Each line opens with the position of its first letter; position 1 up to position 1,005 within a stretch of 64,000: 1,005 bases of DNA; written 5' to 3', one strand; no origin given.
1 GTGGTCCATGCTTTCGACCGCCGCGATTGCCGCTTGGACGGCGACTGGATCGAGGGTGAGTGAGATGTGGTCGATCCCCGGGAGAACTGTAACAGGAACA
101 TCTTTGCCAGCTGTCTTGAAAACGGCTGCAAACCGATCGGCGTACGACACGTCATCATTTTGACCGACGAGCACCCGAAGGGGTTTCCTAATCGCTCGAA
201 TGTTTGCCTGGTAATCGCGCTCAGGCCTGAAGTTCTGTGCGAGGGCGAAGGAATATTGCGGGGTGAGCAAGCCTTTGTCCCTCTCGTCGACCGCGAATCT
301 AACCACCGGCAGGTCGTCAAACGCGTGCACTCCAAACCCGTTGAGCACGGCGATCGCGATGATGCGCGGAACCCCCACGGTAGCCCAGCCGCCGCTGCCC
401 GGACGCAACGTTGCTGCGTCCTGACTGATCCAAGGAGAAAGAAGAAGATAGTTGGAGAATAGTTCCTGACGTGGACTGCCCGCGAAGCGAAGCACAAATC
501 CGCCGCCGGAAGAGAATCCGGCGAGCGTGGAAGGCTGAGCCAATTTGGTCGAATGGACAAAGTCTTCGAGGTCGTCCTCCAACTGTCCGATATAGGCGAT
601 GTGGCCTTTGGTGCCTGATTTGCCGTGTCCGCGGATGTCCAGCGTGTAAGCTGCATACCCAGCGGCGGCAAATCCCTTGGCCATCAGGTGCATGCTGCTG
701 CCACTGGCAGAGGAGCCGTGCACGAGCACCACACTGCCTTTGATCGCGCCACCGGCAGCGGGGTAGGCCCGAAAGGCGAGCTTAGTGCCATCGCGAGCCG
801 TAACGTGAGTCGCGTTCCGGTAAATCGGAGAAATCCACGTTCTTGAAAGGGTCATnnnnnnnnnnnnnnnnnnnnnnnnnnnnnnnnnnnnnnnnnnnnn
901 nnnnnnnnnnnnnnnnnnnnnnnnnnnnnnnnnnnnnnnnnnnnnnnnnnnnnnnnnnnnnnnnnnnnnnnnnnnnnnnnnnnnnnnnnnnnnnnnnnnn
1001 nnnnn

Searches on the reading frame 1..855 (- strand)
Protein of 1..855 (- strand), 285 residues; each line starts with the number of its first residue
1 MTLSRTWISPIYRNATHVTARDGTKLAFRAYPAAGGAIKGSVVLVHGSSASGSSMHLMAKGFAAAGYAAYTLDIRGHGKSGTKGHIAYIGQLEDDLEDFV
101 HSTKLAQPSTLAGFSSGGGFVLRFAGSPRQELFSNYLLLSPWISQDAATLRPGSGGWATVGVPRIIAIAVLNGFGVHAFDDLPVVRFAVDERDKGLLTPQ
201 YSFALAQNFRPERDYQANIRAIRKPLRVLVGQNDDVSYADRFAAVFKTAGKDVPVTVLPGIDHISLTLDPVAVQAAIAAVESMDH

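Call 11: search_protein_families(library=pfam, proteins=[window:1-855:-], max_evalue=0.01)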
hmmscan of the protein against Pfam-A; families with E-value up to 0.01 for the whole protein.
window:1-855:- (285 aa): 4 families
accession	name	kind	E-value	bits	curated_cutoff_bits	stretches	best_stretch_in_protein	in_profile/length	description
PF12146.15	Hydrolase_4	-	5.1e-22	78.8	27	1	38-263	3-232/239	Serine aminopeptidase, S33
PF12697.13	Abhydrolase_6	-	5.8e-14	53.7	26.3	1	42-273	1-214/217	Alpha/beta hydrolase family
PF00561.26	Abhydrolase_1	-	9.6e-10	39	25.8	1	41-143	2-103/245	alpha/beta hydrolase fold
PF12740.14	PETase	-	0.0048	16.8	28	1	31-145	46-161/263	PET hydrolase-like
